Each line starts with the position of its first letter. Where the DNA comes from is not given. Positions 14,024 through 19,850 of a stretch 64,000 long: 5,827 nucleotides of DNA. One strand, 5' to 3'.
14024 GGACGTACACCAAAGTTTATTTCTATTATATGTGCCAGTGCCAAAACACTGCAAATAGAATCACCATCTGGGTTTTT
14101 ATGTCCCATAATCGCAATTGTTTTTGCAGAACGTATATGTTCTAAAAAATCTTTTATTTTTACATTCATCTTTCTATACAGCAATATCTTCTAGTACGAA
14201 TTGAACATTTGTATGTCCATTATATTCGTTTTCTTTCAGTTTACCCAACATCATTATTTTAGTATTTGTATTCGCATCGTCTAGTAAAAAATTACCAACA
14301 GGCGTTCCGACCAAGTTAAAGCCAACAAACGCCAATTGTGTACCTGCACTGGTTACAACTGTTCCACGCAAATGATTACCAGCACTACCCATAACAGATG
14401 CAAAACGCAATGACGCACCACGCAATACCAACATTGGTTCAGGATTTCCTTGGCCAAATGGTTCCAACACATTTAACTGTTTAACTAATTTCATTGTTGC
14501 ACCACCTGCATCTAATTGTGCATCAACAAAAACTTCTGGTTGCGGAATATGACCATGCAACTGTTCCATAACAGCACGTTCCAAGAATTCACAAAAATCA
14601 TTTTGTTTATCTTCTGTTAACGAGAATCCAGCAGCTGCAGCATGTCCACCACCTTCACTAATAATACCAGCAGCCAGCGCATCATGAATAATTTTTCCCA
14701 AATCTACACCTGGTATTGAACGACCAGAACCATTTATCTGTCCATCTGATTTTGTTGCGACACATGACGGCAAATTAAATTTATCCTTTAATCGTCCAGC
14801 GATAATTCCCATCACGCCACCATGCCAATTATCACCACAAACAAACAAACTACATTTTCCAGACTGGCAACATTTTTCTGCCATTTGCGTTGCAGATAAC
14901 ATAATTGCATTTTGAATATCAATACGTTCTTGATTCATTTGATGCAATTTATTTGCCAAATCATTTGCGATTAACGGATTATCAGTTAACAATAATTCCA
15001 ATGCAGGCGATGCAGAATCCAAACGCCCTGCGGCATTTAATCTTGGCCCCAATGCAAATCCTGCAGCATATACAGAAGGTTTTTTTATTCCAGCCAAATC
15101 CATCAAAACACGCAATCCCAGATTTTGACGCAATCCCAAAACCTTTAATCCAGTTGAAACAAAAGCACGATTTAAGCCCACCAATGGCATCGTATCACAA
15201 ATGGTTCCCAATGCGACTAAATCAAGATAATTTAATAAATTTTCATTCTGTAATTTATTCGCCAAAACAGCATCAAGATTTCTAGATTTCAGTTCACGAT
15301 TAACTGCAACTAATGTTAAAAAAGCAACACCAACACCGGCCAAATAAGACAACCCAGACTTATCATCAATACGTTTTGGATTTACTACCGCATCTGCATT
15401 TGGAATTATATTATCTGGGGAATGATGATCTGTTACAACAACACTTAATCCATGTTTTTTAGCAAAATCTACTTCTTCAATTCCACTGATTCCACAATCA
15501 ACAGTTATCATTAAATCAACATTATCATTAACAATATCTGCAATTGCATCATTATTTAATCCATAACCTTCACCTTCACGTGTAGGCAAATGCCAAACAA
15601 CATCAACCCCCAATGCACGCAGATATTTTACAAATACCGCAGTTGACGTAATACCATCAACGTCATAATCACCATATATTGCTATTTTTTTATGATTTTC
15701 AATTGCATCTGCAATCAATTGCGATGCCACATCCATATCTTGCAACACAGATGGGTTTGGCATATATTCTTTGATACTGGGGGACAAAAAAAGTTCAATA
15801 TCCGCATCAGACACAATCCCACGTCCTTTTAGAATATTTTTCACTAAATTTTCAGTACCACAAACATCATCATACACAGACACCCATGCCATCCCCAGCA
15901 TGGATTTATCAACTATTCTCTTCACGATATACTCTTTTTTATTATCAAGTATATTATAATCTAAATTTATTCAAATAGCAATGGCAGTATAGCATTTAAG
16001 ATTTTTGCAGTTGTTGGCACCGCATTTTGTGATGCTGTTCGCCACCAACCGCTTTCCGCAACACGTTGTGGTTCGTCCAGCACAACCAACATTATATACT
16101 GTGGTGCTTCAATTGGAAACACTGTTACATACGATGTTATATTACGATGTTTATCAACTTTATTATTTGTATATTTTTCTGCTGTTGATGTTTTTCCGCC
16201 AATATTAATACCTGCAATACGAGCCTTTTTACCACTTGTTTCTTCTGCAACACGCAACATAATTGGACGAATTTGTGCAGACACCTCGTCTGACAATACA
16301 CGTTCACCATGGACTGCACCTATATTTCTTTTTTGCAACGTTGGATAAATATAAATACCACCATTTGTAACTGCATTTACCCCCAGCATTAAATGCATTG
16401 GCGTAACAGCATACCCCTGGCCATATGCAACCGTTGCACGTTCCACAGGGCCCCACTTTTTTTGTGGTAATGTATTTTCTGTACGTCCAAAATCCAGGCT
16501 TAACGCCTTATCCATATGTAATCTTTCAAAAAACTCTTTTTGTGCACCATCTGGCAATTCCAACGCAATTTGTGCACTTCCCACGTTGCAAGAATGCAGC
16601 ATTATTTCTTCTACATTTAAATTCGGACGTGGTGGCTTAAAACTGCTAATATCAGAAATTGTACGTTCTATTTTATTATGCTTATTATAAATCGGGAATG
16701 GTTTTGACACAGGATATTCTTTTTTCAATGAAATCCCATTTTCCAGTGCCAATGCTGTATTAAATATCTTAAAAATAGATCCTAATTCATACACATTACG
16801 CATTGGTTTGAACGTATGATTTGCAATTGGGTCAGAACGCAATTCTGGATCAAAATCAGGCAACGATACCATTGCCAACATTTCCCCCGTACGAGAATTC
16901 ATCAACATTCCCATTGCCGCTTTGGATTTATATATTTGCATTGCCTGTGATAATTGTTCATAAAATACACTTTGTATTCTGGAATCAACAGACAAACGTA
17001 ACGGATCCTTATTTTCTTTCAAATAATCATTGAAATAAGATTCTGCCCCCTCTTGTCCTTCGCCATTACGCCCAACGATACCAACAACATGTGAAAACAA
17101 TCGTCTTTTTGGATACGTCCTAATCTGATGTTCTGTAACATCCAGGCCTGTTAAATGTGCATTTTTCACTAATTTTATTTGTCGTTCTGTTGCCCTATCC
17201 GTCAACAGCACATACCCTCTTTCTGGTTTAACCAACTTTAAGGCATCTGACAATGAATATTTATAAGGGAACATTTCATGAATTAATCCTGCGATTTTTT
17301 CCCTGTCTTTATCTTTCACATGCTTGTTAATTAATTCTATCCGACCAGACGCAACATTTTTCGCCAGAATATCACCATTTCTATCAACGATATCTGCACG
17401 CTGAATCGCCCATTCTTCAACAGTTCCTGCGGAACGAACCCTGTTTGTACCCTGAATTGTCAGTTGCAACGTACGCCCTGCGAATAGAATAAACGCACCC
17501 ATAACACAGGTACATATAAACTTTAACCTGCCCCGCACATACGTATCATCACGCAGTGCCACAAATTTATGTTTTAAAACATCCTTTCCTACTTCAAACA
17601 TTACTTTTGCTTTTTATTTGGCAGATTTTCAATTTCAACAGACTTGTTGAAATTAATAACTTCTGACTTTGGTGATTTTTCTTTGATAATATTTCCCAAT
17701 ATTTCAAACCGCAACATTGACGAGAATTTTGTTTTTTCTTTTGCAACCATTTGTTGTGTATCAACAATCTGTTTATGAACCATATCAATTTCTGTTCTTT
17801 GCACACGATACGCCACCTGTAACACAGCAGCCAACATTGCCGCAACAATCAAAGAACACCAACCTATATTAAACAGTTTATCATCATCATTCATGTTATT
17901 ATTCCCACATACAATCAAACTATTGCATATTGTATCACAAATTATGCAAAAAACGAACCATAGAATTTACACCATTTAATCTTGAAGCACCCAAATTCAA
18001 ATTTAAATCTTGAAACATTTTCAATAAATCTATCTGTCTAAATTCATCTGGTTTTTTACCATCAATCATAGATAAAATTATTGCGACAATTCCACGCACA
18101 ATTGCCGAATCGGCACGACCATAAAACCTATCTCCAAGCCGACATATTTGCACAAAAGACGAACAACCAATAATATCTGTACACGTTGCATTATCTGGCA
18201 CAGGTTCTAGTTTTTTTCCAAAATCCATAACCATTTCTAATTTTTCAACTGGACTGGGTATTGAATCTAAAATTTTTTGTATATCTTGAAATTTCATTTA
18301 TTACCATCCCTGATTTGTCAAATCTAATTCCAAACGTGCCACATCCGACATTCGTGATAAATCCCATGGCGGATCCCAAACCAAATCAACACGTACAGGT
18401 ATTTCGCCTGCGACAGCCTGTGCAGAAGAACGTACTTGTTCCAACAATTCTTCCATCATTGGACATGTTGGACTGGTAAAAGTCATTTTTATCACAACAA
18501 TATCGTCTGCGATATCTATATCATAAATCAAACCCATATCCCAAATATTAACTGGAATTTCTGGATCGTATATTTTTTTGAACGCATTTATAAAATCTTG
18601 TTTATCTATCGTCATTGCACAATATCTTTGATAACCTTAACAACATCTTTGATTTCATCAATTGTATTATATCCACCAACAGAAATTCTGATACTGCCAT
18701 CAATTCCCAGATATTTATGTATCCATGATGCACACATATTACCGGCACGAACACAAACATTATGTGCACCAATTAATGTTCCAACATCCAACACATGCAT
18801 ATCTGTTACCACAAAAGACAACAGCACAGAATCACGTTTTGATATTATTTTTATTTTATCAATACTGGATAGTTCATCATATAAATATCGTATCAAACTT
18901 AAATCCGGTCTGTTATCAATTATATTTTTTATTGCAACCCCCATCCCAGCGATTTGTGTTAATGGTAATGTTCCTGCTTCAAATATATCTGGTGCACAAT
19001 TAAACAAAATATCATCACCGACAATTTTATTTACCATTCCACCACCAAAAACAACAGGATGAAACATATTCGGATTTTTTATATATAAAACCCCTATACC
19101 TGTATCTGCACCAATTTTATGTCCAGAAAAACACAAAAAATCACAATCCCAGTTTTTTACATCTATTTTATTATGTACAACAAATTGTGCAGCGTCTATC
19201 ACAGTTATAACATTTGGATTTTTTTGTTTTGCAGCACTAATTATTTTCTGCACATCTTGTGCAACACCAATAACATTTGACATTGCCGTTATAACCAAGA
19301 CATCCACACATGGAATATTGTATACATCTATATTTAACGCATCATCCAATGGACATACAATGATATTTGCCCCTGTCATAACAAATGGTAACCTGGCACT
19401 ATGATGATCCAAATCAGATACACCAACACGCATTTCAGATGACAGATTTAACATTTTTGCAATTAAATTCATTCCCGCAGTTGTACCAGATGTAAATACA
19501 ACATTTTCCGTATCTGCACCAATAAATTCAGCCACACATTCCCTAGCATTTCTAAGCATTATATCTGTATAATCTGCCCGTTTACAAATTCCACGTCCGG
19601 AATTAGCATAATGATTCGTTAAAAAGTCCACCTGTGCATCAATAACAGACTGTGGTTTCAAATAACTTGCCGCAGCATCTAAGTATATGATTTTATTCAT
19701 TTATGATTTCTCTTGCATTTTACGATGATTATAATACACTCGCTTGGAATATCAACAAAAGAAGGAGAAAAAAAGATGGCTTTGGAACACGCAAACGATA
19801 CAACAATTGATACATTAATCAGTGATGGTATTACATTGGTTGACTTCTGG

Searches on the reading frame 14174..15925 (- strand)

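Call 53: search_protein_families(library=pfam, proteins=[window:14174-15925:-], max_evalue=0.00001)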
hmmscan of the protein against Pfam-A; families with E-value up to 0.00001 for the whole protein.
window:14174-15925:- (583 aa): 3 families
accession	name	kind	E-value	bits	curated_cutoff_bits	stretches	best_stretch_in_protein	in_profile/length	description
PF01368.27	DHH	-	3e-25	89.3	28.1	1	80-240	1-124/125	DHH family, N-terminal domain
PF17768.7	RecJ_OB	-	1.9e-22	79.8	27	1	467-580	1-107/107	RecJ OB domain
PF02272.25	DHHA1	-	5e-16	59.5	25.9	1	363-452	9-100/102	DHHA1 domain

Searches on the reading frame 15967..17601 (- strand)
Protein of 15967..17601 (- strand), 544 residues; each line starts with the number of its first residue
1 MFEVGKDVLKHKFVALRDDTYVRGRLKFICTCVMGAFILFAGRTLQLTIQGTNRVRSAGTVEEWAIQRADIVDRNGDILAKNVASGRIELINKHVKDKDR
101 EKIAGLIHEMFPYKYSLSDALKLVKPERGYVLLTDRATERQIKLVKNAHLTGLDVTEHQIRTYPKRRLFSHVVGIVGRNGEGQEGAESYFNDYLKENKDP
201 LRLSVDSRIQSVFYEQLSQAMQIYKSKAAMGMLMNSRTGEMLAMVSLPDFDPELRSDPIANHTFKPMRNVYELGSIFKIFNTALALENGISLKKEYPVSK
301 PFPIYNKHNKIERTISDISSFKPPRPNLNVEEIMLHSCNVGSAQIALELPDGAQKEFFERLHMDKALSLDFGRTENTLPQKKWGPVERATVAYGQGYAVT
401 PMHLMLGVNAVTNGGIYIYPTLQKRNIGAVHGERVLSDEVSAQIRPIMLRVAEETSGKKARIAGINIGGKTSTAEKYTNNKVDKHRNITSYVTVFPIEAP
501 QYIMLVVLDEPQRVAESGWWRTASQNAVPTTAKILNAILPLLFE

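Call 53: search_protein_families(library=pfam, proteins=[window:15967-17601:-], max_evalue=0.00001)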
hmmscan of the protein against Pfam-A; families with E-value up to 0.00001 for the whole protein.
window:15967-17601:- (544 aa): 2 families
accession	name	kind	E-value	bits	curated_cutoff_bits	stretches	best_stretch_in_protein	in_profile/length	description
PF00905.27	Transpeptidase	-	5.1e-47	160.9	22.1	1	232-516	4-283/299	Penicillin binding protein transpeptidase domain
PF03717.20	PBP_dimer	-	2.1e-12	48.2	24.4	1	67-184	5-129/180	Penicillin-binding Protein dimerisation domain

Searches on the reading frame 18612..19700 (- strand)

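Call 51: search_protein_families(library=pfam, proteins=[window:18612-19700:-], max_evalue=0.00001)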
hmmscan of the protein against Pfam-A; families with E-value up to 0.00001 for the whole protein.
window:18612-19700:- (362 aa): 2 families
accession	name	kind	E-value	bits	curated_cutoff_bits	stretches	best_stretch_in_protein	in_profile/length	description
PF00266.25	Aminotran_5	-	5.2e-85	286.1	21.5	1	5-352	1-370/371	Aminotransferase class-V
PF00155.27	Aminotran_1_2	-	4.7e-09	36.4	19.7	1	15-171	18-187/361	Aminotransferase class I and II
